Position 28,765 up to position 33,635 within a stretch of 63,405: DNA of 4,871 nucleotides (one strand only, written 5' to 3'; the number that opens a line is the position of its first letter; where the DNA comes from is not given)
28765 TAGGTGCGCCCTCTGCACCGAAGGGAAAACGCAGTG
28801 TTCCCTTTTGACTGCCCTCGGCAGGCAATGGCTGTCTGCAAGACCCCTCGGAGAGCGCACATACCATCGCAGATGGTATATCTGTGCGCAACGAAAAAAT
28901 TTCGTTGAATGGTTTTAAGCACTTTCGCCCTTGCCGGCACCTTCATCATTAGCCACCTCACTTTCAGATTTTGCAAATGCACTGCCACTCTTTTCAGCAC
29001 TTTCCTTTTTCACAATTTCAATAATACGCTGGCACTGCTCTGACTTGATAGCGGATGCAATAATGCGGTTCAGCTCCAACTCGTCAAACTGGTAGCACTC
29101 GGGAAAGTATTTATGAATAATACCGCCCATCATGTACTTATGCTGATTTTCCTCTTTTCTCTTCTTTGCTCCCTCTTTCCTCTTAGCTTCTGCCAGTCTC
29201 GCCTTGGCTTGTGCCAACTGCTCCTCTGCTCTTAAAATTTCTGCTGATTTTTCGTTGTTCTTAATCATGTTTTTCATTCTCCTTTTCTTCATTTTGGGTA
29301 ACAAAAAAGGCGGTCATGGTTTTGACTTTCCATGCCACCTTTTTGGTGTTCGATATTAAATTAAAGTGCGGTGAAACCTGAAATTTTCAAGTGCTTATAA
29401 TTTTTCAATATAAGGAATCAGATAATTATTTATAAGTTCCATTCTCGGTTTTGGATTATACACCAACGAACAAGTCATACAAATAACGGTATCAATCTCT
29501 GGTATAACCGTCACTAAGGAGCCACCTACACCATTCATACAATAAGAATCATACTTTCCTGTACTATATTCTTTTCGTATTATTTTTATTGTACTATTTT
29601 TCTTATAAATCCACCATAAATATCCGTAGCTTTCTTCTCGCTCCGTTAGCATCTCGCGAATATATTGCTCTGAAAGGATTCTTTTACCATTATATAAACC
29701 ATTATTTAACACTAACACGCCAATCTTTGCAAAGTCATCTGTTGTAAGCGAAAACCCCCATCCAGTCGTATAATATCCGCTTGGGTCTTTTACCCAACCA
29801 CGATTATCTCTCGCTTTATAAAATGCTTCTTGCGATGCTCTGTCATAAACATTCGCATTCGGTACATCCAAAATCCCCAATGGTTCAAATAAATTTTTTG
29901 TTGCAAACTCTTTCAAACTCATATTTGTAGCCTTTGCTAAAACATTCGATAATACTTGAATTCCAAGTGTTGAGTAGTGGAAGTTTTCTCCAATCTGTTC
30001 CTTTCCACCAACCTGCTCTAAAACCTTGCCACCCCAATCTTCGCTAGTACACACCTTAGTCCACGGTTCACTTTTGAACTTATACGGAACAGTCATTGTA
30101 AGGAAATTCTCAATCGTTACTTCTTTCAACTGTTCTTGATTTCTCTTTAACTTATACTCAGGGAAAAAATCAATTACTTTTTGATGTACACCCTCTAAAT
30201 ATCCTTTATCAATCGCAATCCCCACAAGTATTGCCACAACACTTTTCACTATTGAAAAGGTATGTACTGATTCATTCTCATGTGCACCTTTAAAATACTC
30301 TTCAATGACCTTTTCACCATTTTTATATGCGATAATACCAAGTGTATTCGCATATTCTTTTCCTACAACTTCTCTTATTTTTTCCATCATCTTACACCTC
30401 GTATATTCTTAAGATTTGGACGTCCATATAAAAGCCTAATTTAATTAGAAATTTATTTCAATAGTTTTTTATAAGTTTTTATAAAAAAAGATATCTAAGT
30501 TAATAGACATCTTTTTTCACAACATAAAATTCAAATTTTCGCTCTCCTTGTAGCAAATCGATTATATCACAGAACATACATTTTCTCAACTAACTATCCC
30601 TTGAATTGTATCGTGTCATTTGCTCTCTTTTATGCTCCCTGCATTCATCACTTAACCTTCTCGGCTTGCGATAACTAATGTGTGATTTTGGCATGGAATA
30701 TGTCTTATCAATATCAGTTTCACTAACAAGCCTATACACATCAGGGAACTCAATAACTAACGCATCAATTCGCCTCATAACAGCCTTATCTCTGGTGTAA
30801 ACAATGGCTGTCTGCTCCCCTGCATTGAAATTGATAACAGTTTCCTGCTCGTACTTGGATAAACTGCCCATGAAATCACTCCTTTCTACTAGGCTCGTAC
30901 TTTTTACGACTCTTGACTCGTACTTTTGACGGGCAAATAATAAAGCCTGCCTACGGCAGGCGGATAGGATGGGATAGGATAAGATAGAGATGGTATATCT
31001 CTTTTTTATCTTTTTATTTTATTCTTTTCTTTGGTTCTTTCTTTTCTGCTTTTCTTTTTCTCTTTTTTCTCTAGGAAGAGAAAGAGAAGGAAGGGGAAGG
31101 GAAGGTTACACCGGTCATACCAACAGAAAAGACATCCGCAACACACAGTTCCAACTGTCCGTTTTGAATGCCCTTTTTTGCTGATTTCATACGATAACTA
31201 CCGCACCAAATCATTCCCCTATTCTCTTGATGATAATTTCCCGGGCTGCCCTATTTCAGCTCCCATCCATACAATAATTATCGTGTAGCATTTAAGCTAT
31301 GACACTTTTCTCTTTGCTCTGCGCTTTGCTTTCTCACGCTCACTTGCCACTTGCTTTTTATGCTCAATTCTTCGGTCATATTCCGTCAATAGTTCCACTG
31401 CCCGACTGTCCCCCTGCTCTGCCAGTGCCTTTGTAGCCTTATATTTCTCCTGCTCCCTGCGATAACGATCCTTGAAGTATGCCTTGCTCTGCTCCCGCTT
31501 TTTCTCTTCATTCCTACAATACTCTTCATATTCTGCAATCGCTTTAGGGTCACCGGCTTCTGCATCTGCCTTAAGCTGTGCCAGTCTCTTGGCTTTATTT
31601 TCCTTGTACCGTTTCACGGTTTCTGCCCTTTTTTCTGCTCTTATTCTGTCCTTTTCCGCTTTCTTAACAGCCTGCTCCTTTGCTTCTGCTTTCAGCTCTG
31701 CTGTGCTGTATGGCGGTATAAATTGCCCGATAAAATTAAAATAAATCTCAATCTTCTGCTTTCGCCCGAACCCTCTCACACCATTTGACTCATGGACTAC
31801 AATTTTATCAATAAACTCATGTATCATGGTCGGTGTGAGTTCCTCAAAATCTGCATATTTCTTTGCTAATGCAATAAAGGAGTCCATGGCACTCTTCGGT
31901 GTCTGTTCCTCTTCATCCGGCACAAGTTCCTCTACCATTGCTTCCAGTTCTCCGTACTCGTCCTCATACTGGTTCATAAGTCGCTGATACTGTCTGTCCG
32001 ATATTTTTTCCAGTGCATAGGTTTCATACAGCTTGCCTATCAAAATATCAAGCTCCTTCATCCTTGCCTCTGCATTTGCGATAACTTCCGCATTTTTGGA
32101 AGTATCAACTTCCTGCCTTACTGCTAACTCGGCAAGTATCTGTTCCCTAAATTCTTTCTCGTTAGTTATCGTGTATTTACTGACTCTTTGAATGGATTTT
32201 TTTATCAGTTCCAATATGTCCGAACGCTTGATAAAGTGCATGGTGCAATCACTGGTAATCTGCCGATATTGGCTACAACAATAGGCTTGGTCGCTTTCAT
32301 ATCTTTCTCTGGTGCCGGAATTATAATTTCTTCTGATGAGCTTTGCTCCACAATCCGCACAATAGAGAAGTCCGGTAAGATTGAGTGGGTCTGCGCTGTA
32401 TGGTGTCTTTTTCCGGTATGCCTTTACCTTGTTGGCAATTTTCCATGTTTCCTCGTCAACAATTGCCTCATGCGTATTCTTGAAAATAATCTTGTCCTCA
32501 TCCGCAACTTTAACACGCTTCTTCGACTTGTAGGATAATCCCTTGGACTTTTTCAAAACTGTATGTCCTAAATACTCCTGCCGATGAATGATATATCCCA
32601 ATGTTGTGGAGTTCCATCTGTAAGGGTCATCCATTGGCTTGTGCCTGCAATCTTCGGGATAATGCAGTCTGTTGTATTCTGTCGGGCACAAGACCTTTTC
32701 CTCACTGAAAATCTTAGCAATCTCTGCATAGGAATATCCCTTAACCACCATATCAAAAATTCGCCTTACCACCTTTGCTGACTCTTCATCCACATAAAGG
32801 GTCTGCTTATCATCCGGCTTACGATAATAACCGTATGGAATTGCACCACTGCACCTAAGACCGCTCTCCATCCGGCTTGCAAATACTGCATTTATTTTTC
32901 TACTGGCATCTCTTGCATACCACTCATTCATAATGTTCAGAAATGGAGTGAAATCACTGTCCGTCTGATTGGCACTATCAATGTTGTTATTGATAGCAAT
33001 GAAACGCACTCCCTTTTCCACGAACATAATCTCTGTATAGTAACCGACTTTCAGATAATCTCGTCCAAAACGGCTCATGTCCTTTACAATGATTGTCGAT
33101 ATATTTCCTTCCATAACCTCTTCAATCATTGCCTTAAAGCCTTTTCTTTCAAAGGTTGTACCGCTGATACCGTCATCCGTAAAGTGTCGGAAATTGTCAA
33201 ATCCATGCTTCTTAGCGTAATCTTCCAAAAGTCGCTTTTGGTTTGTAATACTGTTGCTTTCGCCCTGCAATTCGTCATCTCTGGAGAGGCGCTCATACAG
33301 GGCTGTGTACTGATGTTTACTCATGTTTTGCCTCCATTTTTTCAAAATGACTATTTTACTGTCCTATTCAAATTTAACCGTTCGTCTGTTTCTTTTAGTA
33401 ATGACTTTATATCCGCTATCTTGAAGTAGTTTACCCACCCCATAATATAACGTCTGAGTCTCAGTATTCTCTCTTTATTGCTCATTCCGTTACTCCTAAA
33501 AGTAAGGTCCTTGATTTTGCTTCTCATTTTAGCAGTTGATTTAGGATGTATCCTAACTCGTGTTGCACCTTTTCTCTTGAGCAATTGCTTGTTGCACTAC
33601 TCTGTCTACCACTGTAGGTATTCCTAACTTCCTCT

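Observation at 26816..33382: Tn4451-like integrative mobilizable element nested precisely inside a group II intron maturase ORF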

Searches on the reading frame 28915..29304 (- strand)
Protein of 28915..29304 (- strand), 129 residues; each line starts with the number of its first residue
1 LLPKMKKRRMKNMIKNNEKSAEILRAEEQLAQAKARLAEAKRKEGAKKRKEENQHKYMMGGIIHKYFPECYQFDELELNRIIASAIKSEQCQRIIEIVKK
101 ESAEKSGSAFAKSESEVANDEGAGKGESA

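Call 5: search_protein_families(library=pfam, proteins=[window:28915-29304:-], max_evalue=0.01)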
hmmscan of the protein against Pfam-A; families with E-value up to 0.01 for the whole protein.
window:28915-29304:- (129 aa): 0 families

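Call 8: search_protein_families(library=ncbifam, proteins=[window:28915-29304:-], max_evalue=0.01)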
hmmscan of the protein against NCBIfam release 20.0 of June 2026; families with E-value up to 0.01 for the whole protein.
window:28915-29304:- (129 aa): 0 families

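Call 28: search_protein_families(library=pfam, proteins=[window:28915-29304:-], max_evalue=10)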
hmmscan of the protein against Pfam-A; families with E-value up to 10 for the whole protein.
window:28915-29304:- (129 aa): 5 families
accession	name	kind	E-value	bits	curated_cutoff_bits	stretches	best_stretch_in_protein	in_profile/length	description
PF25791.1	BREX_BrxC_wHTH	-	0.02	15.2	27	1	48-92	48-92/126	BREX ATP-binding protein BrxC winged helix-turn-helix domain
PF12958.12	DUF3847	-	0.048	14.2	40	1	20-94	6-80/81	Protein of unknown function (DUF3847)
PF04622.18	ERG2_Sigma1R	-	0.084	12.7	21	1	60-119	11-76/210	ERG2 and Sigma1 receptor like protein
PF14257.11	DUF4349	-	0.28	10.9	27.7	1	7-43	101-137/213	Domain of unknown function (DUF4349)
PF04417.17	DUF501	-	3.1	8.2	23.8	1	9-63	53-109/139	Protein of unknown function (DUF501)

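Call 56: search_protein_families(library=ncbifam, proteins=[window:28915-29304:-], max_evalue=10)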
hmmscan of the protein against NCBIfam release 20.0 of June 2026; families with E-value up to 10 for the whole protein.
window:28915-29304:- (129 aa): 0 families

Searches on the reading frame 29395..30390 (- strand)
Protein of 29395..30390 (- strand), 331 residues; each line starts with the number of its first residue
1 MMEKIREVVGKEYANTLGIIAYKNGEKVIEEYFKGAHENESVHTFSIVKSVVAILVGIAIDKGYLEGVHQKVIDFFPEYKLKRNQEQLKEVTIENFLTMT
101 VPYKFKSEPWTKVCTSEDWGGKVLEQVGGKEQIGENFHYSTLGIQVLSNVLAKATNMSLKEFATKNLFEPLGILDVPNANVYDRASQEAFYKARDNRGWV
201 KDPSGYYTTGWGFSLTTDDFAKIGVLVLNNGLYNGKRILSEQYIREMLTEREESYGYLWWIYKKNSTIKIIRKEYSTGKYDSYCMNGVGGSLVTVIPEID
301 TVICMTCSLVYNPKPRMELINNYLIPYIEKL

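Call 5: search_protein_families(library=pfam, proteins=[window:29395-30390:-], max_evalue=0.01)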
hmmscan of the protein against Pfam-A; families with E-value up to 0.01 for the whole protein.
window:29395-30390:- (331 aa): 1 family
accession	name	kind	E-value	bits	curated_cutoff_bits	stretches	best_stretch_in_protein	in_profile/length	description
PF00144.29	Beta-lactamase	-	8.5e-22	78.2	27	1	15-316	15-317/329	Beta-lactamase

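Call 8: search_protein_families(library=ncbifam, proteins=[window:29395-30390:-], max_evalue=0.01)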
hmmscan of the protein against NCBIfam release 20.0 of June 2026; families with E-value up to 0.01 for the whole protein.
window:29395-30390:- (331 aa): 3 families
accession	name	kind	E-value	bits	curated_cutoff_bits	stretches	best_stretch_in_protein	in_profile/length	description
NF045925.1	3-sucCA_synth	equivalog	2.2e-28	99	800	1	24-328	65-331/498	3-succinylated cholic acid synthase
NF002968.0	PRK03642.1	equivalog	0.00028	19.8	385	0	212-307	299-393/432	penicillin binding protein PBP4B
NF033085.1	bla_class_C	equivalog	0.0026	16.6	415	1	46-176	60-187/356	class C beta-lactamase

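Call 74: search_solved_structures(query=window:29395-30390:-, max_evalue=0.00001)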
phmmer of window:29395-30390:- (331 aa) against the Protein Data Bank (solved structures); distinct sequences matched with E-value up to 0.00001: 16.
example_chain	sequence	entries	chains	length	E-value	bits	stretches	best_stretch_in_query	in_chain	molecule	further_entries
8dc1_A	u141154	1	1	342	1.5e-20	76.9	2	198-309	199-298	Lsa45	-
8rlj_A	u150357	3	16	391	1.1e-09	41.2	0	18-172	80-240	Class C beta-lactamase-related serine hydrolase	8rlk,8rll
3vwn_X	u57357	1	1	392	4.3e-06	29.4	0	201-249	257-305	6-aminohexanoate-dimer hydrolase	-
3vwm_A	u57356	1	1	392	4.3e-06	29.4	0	201-249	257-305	6-aminohexanoate-dimer hydrolase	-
3vwl_A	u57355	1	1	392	4.4e-06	29.4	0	201-249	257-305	6-aminohexanoate-dimer hydrolase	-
2zm0_A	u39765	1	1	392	4.4e-06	29.4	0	201-249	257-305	6-aminohexanoate-dimer hydrolase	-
1wyc_A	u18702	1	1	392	4.4e-06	29.4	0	201-249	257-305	6-aminohexanoate-dimer hydrolase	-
4gb7_A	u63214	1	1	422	5.6e-06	29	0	194-247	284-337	6-aminohexanoate-dimer hydrolase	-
2e8i_A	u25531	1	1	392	7.6e-06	28.6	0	201-249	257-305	6-aminohexanoate-dimer hydrolase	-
2zly_A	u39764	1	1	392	7.7e-06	28.6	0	201-249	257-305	6-aminohexanoate-dimer hydrolase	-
1wyb_A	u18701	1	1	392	7.7e-06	28.6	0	201-249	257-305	6-aminohexanoate-dimer hydrolase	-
3vwr_A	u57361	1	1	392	8.4e-06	28.5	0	201-249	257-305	6-aminohexanoate-dimer hydrolase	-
3vwq_A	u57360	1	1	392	8.4e-06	28.4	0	201-249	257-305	6-aminohexanoate-dimer hydrolase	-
3vwp_A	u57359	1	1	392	8.6e-06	28.4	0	201-249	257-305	6-aminohexanoate-dimer hydrolase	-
2zma_A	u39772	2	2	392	8.6e-06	28.4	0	201-249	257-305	6-aminohexanoate-dimer hydrolase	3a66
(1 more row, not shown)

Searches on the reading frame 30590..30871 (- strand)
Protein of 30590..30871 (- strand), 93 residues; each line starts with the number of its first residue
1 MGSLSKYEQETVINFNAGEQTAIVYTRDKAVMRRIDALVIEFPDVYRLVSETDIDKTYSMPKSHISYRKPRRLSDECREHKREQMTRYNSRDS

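Call 5: search_protein_families(library=pfam, proteins=[window:30590-30871:-], max_evalue=0.01)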
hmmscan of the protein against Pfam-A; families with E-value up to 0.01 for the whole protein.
window:30590-30871:- (93 aa): 0 families

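Call 8: search_protein_families(library=ncbifam, proteins=[window:30590-30871:-], max_evalue=0.01)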
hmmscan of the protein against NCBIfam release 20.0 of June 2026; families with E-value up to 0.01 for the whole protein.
window:30590-30871:- (93 aa): 0 families

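Call 28: search_protein_families(library=pfam, proteins=[window:30590-30871:-], max_evalue=10)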
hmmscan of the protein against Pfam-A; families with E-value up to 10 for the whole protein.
window:30590-30871:- (93 aa): 0 families

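Call 56: search_protein_families(library=ncbifam, proteins=[window:30590-30871:-], max_evalue=10)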
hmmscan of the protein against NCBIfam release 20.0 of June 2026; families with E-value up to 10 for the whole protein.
window:30590-30871:- (93 aa): 1 family
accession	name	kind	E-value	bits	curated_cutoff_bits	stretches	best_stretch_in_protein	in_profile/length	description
NF010864.0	PRK14271.1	equivalog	0.17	10.9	561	1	10-82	203-274/276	phosphate ABC transporter ATP-binding protein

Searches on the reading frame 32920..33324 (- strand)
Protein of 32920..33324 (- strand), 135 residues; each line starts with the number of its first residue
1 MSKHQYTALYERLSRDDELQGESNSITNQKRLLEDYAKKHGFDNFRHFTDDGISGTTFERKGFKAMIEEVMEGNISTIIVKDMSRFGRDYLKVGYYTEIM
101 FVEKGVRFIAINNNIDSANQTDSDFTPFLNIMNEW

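Call 76: search_solved_structures(query=window:32920-33324:-, max_evalue=1e-20, show_alignments=1)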
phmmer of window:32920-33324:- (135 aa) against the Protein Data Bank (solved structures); distinct sequences matched with E-value up to 1e-20: 1.
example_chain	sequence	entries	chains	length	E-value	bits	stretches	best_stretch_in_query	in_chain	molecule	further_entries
2mhc_A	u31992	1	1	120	1.5e-51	176.9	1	5-119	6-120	TnpX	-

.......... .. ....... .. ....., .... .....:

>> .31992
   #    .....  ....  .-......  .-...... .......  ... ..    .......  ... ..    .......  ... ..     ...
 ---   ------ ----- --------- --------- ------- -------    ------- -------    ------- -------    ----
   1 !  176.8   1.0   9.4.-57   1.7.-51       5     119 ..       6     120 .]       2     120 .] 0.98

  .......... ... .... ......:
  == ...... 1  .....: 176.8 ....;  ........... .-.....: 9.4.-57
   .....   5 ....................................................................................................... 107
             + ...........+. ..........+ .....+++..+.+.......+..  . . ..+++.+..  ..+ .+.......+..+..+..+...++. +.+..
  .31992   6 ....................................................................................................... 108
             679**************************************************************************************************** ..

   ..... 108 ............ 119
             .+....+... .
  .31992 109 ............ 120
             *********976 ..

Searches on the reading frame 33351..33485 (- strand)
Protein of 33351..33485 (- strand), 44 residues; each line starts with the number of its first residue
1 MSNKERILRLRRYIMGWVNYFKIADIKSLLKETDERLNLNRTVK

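Call 42: find_encoding_contigs(protein=window:33351-33485:-, flank=10000, max_places=10)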
Protein window:33351-33485:- (44 aa): 2 contigs read that carry it; 2 places shown.
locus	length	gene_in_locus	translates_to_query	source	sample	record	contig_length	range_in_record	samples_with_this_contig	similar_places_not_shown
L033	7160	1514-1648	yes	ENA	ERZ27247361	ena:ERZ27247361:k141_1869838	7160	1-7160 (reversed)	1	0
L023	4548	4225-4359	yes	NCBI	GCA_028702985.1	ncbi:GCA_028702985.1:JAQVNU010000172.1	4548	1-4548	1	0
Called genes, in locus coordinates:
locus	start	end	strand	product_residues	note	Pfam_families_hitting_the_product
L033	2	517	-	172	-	?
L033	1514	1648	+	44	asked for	PF08388:GIIM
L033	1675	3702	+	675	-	PF00239:Resolvase, PF07508:Recombinase, PF13408:Zn_ribbon_recom, PF14287:DUF4368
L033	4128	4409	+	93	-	-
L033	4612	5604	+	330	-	PF00144:Beta-lactamase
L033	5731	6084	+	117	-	-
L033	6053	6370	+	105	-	-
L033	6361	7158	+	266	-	?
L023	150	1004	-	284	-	PF01063:Aminotran_4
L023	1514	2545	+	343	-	-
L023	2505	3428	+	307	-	PF00704:Glyco_hydro_18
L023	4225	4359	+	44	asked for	PF08388:GIIM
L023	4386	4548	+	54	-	?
